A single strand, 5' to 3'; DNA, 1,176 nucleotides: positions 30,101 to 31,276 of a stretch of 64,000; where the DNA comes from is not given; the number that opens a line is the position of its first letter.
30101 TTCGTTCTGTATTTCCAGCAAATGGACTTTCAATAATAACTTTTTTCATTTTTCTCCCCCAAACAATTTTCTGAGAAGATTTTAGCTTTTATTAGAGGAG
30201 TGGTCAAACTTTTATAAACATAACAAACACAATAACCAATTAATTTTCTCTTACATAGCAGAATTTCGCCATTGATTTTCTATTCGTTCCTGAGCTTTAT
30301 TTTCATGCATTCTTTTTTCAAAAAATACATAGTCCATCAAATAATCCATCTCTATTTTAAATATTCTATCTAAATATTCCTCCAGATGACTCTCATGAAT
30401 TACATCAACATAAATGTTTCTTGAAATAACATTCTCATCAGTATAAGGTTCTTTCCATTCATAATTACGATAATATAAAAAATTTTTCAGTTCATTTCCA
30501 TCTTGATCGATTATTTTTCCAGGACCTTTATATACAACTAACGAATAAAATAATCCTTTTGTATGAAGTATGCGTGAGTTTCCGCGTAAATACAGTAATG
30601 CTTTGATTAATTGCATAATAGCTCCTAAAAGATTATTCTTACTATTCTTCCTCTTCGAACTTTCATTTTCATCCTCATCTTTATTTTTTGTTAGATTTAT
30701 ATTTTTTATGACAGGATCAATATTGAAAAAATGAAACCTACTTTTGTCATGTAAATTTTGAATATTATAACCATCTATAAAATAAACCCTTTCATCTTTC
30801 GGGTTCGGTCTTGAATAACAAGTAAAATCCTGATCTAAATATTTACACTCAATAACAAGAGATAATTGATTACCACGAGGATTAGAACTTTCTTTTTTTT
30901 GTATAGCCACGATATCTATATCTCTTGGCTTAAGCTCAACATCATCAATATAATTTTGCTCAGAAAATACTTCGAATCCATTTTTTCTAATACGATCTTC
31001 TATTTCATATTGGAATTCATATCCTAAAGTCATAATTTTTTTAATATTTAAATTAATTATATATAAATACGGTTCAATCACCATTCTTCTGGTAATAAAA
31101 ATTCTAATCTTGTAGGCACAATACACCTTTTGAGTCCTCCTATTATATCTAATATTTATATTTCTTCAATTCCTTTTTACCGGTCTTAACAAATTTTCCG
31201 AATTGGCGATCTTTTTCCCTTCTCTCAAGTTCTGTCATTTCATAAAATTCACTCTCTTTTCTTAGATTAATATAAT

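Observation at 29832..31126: rsgA is co-oriented and tightly linked with a PD-(D/E)xK nuclease-fold protein and a small unknown protein: possible novel two-gene module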

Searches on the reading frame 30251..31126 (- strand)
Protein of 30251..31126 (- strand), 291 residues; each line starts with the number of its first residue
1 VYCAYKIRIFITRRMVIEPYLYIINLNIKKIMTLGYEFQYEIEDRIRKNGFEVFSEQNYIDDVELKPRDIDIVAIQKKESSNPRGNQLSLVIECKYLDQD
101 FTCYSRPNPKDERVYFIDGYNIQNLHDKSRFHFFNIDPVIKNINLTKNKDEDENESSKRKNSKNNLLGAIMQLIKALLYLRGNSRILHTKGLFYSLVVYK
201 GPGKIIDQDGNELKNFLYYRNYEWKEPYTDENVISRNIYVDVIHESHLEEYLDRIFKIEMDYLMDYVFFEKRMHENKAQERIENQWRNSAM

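Call 3: search_protein_families(library=pfam, proteins=[window:30251-31126:-], max_evalue=0.1)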
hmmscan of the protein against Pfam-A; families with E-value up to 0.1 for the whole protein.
window:30251-31126:- (291 aa): 0 families

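Call 5: search_protein_families(library=ncbifam, proteins=[window:30251-31033:-], max_evalue=1)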
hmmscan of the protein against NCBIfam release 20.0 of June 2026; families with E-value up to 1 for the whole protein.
window:30251-31033:- (260 aa): 0 families

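Call 6: search_protein_families(library=phrogs, proteins=[window:30251-31033:-], max_evalue=1)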
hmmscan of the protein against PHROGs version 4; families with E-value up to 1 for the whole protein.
window:30251-31033:- (260 aa): 0 families

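Call 7: search_protein_families(library=padloc, proteins=[window:30251-31033:-], max_evalue=1)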
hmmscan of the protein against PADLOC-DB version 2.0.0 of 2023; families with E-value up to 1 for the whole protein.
window:30251-31033:- (260 aa): 0 families

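Call 8: find_homologous_proteins(query=window:30251-31033:-, max_evalue=0.001)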
Query window:30251-31033:- (260 aa): 30 proteins with E <= 0.001 among 156 candidates.
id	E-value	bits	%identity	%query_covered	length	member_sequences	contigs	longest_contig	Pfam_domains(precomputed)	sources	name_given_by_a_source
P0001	2.4e-170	583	100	100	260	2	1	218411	-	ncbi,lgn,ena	ncbi:MAG: hypothetical protein WCW87_01340 [Candidatus Paceibacterota bacterium]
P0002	1.4e-84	302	57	98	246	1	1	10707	-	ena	-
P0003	1.8e-82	295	54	98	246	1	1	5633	-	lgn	-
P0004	5.2e-80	287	56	98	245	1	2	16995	-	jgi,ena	-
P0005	9.2e-77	276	53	95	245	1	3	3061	-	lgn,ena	-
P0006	1.4e-76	275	56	94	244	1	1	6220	-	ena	-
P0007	5.6e-75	270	54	92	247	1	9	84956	-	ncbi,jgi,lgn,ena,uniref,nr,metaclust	ncbi:hypothetical protein A3H75_00835 [Candidatus Uhrbacteria bacterium RIFCSPLOWO2_02_FULL_51_9]|un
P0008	8.5e-75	269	52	95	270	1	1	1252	-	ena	-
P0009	7.9e-74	266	51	98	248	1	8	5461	-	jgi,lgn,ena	-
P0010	4.3e-73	264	50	97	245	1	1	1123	-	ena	-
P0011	1.0e-72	263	51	96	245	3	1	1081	-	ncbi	-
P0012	2.2e-72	262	50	96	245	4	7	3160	-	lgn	-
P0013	1.2e-71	259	52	95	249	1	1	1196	-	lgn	-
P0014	2.8e-71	258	53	90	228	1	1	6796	-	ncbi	-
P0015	2.8e-71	258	51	92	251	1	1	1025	-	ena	-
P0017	1.3e-70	256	49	99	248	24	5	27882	-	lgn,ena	-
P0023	6.3e-66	240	46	97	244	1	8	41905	-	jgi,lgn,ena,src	-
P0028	2.7e-56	209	46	99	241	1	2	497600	-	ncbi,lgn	-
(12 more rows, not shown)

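Call 9: search_solved_structures(query=window:30251-31033:-, max_evalue=10)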
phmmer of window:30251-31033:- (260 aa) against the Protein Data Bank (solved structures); distinct sequences matched with E-value up to 10: 1.
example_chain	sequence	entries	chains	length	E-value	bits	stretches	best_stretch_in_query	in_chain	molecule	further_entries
8bad_A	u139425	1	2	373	0.72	12.4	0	155-194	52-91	Binary toxin A-like protein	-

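Call 14: search_solved_structures(query=A1, max_evalue=10, show_alignments=2)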
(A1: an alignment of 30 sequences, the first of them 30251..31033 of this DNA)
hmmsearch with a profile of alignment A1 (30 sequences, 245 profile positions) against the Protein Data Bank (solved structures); distinct sequences matched with E-value up to 10: 1.
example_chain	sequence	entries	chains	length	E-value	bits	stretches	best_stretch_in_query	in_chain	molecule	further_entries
1knq_A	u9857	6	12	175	0.56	12.6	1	45-119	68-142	Gluconate kinase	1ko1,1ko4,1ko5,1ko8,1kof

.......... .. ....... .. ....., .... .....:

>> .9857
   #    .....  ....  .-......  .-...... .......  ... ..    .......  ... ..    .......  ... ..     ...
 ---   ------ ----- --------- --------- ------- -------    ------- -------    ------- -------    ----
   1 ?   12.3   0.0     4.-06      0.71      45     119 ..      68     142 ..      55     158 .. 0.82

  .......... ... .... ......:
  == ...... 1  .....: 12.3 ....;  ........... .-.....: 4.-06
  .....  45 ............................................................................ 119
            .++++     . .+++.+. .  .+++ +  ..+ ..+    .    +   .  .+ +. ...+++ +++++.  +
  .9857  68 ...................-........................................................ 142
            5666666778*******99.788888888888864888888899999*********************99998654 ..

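Call 15: find_encoding_contigs(protein=P0007, flank=6000, max_places=3)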
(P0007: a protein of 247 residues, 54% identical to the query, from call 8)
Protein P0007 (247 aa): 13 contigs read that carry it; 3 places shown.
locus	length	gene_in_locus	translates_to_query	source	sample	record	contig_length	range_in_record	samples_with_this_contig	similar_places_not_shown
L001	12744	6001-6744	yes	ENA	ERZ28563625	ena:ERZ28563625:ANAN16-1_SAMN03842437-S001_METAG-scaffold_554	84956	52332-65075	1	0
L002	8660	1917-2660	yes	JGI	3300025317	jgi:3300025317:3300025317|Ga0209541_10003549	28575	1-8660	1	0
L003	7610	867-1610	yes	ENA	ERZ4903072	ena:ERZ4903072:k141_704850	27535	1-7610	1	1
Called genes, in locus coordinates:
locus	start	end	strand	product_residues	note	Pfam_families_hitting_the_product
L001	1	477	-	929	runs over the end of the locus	PF02369:Big_1 (weak)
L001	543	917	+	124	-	-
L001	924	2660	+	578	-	PF01807:Zn_ribbon_DnaG, PF08275:DNAG_N, PF01751:Toprim, PF13155:Toprim_2, PF13662:Toprim_4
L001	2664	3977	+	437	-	PF00140:Sigma70_r1_2, PF04542:Sigma70_r2, PF04539:Sigma70_r3, PF04545:Sigma70_r4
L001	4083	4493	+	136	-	PF01797:Y1_Tnp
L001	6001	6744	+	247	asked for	-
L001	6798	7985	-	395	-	PF01391:Collagen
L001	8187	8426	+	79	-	PF01541:GIY-YIG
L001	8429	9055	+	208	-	PF00702:Hydrolase, PF13419:HAD_2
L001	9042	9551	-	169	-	PF03449:GreA_GreB_N, PF01272:GreA_GreB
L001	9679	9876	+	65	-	PF00313:CSD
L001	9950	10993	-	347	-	PF13354:Beta-lactamase2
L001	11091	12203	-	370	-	-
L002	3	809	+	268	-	?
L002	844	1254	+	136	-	PF01797:Y1_Tnp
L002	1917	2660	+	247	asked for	-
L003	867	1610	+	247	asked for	-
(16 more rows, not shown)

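Call 16: find_encoding_contigs(protein=P0028, flank=6000, max_places=2)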
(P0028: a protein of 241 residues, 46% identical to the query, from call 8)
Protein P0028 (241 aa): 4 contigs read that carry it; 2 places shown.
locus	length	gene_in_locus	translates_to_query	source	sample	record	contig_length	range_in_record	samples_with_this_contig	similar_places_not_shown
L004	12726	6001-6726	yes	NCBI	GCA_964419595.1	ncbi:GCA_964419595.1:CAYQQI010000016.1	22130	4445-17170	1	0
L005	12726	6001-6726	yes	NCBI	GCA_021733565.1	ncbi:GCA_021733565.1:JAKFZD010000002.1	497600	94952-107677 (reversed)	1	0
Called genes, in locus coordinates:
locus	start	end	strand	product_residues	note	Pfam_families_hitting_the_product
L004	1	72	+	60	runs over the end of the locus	-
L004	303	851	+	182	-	-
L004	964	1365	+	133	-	-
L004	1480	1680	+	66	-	-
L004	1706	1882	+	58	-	-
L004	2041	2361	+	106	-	PF01503:PRA-PH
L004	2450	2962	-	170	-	-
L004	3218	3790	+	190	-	-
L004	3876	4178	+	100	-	-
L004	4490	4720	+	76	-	-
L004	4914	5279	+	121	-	-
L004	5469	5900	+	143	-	-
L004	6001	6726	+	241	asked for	-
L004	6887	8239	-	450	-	PF03979:Sigma70_r1_1, PF00140:Sigma70_r1_2, PF04542:Sigma70_r2, PF04539:Sigma70_r3, PF04545:Sigma70_r4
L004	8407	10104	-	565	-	PF01807:Zn_ribbon_DnaG, PF08275:DNAG_N, PF01751:Toprim, PF13155:Toprim_2, PF13362:Toprim_3 (weak), PF13662:Toprim_4, PF10410:DnaB_bind (weak)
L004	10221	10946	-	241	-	-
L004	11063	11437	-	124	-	-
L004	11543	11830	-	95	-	-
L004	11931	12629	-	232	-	PF01255:Prenyltransf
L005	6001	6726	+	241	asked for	-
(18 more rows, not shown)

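Call 17: find_encoding_contigs(protein=P0023, flank=6000, max_places=3)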
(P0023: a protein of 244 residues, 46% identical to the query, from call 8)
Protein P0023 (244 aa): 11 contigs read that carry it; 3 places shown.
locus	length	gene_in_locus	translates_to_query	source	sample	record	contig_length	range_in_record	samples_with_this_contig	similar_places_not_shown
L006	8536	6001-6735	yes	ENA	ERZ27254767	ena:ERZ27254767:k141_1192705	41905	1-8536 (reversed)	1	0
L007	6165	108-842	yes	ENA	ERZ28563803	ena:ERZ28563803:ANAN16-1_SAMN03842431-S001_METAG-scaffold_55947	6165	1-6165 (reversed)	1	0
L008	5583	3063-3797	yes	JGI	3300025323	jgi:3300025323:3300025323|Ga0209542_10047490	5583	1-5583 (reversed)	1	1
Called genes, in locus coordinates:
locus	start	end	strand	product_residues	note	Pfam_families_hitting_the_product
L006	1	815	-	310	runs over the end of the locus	PF16326:ABC_tran_CTD (weak), PF03462:PCRF, PF00472:RF-1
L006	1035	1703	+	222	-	-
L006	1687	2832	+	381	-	-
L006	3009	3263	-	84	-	PF01541:GIY-YIG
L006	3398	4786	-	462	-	PF03734:YkuD, PF00768:Peptidase_S11, PF13354:Beta-lactamase2 (weak)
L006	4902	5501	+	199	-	-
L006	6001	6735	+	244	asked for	-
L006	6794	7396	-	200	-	-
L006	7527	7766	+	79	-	-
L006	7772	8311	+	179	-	-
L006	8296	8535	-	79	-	?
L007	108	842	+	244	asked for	-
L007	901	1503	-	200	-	-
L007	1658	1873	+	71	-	-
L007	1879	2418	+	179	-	-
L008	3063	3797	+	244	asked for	-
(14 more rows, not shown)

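Call 18: find_related_loci(query=A1, collection=genome_contigs, flank=6000)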
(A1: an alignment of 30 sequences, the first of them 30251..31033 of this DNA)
Query A1 (260 aa) in genome_contigs; peptide patterns used: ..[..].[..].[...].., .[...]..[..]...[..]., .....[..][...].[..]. (x = any residue, [..] = any of these).
39 stretches matched a pattern; 5 encode a relative of the query (tblastn E <= 1e-3); 5 distinct loci.
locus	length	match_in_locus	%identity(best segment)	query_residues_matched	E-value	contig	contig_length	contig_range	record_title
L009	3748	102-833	49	4-260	1e-78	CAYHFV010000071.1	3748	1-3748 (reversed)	MAG TPA_asm: uncultured Candidatus Saccharibacteria bacterium isolate ERP119705_co12_143 genome assembly, contig: NODE_3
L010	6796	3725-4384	53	4-237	4e-78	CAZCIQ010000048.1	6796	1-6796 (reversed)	MAG TPA_asm: uncultured Candidatus Saccharibacteria bacterium isolate binchicken_co125_174 genome assembly, contig: NODE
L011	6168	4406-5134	49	4-260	2e-76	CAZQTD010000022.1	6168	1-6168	MAG TPA_asm: uncultured Gammaproteobacteria bacterium isolate binchicken_co58_20 genome assembly, contig: NODE_9891_leng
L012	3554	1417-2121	47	4-246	6e-70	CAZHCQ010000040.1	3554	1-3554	MAG TPA_asm: uncultured Gammaproteobacteria bacterium isolate binchicken_co203_505 genome assembly, contig: k141_712422,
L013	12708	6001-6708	46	4-260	6e-66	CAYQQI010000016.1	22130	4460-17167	MAG TPA_asm: uncultured Candidatus Saccharibacteria bacterium isolate binchicken_co264_107 genome assembly, contig: NODE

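Call 19: predict_structure(alignment_id=A1)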
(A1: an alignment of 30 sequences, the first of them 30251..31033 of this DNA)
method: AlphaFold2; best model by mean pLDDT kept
length: 260 residues; sequences in the alignment: 30
mean_pLDDT: 88.0   pTM: 0.86
mean pLDDT of the five models: 88.0, 88.0, 87.8, 87.4, 86.6
residues with pLDDT >= 90: 156; 70-90: 78; 50-70: 23; < 50: 3
segments of 3 or more residues with pLDDT < 50: none
pLDDT, mean of each block of 10 residues (from residue 1): 73 98 93 91 91 88 95 95 81 85 94 81 59 83 93 86 96 96 96 79 90 98 96 90 89 72
secondary structure, 60 per line:
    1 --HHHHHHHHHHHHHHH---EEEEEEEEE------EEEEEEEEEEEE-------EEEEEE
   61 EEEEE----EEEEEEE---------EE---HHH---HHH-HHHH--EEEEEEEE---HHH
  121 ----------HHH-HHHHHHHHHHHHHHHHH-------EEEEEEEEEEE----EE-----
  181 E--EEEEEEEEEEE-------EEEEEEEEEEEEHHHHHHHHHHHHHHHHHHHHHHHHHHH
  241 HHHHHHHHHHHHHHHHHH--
elements in order: H3-17 E21-29 E36-47 E55-65 E70-76 H101-104 E107-114 H135-151 E159-169 E184-194 E202-213 H214-258
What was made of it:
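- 30251..31033 (-): ORF-X, a 260-aa stand-alone PD-(D/E)xK nuclease-fold protein of an uncatalogued family. Predicted catalytic residues are D40, E62 and K64, plus E12 in the close subfamily. The AF2 model has pLDDT 88 and pTM 0.86 (call 19).
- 30635..30697 (-): Lys/Glu/Asn-rich insertion, roughly residues 113-133, specific to this copy of ORF-X. Model confidence is low here. The pLDDT block for residues 121-130 is 59 (call 19).
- Closest known: PD-. Different: ORF-X has a roughly 70-residue insertion between strand 3 and the core helix, an extra beta-hairpin and a 45-residue C-terminal helix (call 19).
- Checked: A beta-hairpin and a 45-residue terminal helix follow (call 19).
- *Fold and motif of ORF-X.* AF2 pLDDT 88 (call 19).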

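Call 25: fold_search(model_id=the predicted structure, library=pdb)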
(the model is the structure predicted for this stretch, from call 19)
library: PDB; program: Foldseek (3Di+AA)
matches with E <= 10: 326; with E <= 0.001: 0
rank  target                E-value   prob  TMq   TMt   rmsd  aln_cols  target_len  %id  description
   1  9a5m_A                3.5e-03  0.72  0.24  0.16  13.3       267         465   10  Integrative model of YDJA-YDIS by crosslinking MS and deep learning (released 2024-09-18)
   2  9nl2_A                1.6e-02  0.95  0.21  0.06  12.2       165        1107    8  Structure of R2 retrotransposon protein from Platysternon megacephalum initiating target-primed reverse transcription (released 2025-06-18)
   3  9dou_A                2.3e-02  0.72  0.18  0.06  13.3       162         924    9  Taeniopygia guttata R2 retrotransposon (R2Tg) initiating target-primed reverse transcription (released 2025-05-21)
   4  8ps5_A                2.3e-02  0.35  0.20  0.14  14.1       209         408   10  Escherichia coli SduA complex bound to DNA (released 2025-01-22)
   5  8iby_C                5.5e-02  0.72  0.21  0.08  12.1       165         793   10  Structure of R2 with 5'ORF (released 2023-09-20)
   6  1y88                  5.8e-02  0.90  0.26  0.35   9.6       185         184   10  Crystal Structure of Protein of Unknown Function AF1548 (released 2004-12-21)
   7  8gh6_A                1.6e-01  0.47  0.20  0.07   9.9       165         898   10  Bombyx mori R2 retrotransposon initiating target-primed reverse transcription (released 2023-04-05)
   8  9nl3_A                2.5e-01  0.54  0.16  0.04   4.4        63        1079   17  Structure of R2 retrotransposon protein from Taeniopygia guttata initiating target-primed reverse transcription (released 2025-06-18)
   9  8ibw_C                2.7e-01  0.30  0.20  0.07  13.0       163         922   10  Structure of R2 with 3'UTR and DNA in binding state (released 2023-09-20)
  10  7tw6_J                3.9e-01  0.08  0.11  0.10   8.4        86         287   14  Cryo-EM structure of human ankyrin complex (B4P1A1) from red blood cell (released 2022-06-08)
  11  3c25_A                4.6e-01  0.05  0.19  0.16  24.4       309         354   11  Crystal Structure of NotI Restriction Endonuclease Bound to Cognate DNA (released 2008-02-12)
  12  7tvz_B                5.2e-01  0.08  0.10  0.05   8.3        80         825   12  Cryo-EM structure of human band 3-protein 4.2 complex in diagonal conformation (released 2022-06-08)
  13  7uzv_E                5.6e-01  0.07  0.11  0.10   8.5        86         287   14  Cytoplasmic domains of Band 3-I (local refinement from consensus reconstruction of ankyrin complexes) (released 2022-07-20)
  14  7tw2_A                5.6e-01  0.07  0.10  0.05   8.7        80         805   11  Cryo-EM structure of human band 3 dimer from red blood cell (released 2022-06-08)
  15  6fgj_A                7.1e-01  0.14  0.10  0.14  10.9        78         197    8  Crystal structure of the small alarmone synthethase 2 from Staphylococcus aureus (released 2018-02-07)
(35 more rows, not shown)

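Call 27: search_protein_representatives(alignment_id=A1)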
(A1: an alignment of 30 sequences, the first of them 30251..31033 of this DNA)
Query: 30 sequences, 245 profile positions. Proteins with E-value up to 0.001 (for the whole library): 504; up to 1e-10: 160; up to 1e-30: 10. The best 150 are listed.
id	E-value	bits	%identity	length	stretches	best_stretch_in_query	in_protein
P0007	4.4e-122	422.3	-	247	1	1-239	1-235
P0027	1.3e-99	348.8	-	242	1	1-242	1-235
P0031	3.1e-78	278.8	-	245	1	1-242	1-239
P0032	1.9e-77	276.2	-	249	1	3-238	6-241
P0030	2.2e-65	236.7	-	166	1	76-239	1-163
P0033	2.7e-50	187.2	-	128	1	1-125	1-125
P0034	1.3e-36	142.5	-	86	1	2-83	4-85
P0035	1.4e-35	139.1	-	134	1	1-74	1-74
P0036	7.9e-32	126.8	-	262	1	4-221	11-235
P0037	1.9e-31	125.5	-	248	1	5-226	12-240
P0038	2.5e-28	115.3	-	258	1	4-224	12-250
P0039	1.1e-27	113.2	-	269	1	4-242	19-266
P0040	2.8e-25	105.3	-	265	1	4-228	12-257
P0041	3.1e-25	105.2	-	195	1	3-161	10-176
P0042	3.8e-25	104.9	-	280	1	3-239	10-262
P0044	8.5e-25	103.8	-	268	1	3-233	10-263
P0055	2.6e-21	92.3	-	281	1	4-239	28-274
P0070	4.2e-19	85.1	-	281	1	3-228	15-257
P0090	7.6e-17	77.7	-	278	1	3-244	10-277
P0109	5.3e-15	71.7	-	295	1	3-239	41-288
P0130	2.1e-13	66.4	-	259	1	13-235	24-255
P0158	5.6e-12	61.8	-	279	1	9-242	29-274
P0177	5.7e-11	58.5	-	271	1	5-223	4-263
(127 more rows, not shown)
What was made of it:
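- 30251..31033 (-): 30 close homologues were found (call 8) and 504 50%-identity representatives at E<=1e-3 (call 27).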

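Call 29: search_protein_families(library=pfam, proteins=[P0036, P0039, P0044, P0055, P0070, P0090, P0109, P0130, P0158, P0177], max_evalue=0.1)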
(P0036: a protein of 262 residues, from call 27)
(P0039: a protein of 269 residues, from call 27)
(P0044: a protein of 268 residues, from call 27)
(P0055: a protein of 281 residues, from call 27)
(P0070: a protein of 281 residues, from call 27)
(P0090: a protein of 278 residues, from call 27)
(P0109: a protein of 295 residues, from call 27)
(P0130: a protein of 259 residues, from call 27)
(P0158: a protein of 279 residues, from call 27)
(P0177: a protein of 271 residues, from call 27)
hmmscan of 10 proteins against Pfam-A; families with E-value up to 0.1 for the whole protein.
P0036 (262 aa): 0 families

P0039 (269 aa): 0 families

P0044 (268 aa): 0 families

P0055 (281 aa): 1 family
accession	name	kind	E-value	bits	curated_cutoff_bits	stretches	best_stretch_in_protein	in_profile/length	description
PF01951.21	Archease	-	0.091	13.5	25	0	112-135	11-34/136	Archease protein family (MTH1598/TM1083)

P0070 (281 aa): 1 family
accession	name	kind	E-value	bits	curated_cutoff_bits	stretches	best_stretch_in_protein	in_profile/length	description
PF09038.16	53-BP1_Tudor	-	0.0077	16.6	22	0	223-265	59-101/122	Tumour suppressor p53-binding protein-1 Tudor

P0090 (278 aa): 0 families

P0109 (295 aa): 0 families

P0130 (259 aa): 0 families

P0158 (279 aa): 0 families

P0177 (271 aa): 1 family
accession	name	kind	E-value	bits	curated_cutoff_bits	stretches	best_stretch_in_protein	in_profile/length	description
PF12588.13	PSDC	-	0.022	15.3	23.4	1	136-209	33-107/138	Phophatidylserine decarboxylase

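Call 32: find_encoding_contigs(protein=P0017, flank=6000, max_places=2)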
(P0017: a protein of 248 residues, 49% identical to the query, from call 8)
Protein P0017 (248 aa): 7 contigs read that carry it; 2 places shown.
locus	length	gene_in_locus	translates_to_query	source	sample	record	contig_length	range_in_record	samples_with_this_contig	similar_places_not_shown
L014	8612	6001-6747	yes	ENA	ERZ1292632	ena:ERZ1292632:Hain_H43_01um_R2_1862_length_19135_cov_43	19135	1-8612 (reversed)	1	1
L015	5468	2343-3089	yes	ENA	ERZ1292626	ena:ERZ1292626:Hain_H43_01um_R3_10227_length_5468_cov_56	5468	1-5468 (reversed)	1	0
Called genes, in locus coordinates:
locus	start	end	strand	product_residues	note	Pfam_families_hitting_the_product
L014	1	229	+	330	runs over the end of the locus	PF02779:Transket_pyr, PF02780:Transketolase_C, PF22613:Transketolase_C_1 (weak), PF17147:PFOR_II (weak)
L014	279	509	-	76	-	-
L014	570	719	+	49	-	PF02151:UVR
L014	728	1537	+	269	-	PF00072:Response_reg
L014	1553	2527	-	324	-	PF03703:bPH_2, PF04326:SLFN_AlbA_2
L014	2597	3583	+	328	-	PF01820:Dala_Dala_lig_N, PF07478:Dala_Dala_lig_C, PF02655:ATP-grasp_3, PF08443:RimK (faint), PF02222:ATP-grasp (weak)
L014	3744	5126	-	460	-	PF01548:DEDD_Tnp_IS110, PF02371:Transposase_20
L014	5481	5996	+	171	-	PF00186:DHFR_1, PF01872:RibD_C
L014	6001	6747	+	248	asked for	-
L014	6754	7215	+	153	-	PF18931:DUF5680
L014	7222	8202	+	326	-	PF06821:Ser_hydrolase, PF00293:NUDIX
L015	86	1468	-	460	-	PF01548:DEDD_Tnp_IS110, PF02371:Transposase_20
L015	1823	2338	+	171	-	PF00186:DHFR_1, PF01872:RibD_C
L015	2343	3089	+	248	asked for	-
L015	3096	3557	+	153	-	PF18931:DUF5680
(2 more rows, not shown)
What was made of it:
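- GIY-YIG, Y1_Tnp and IS110 also occur (calls 15, 17, 32).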
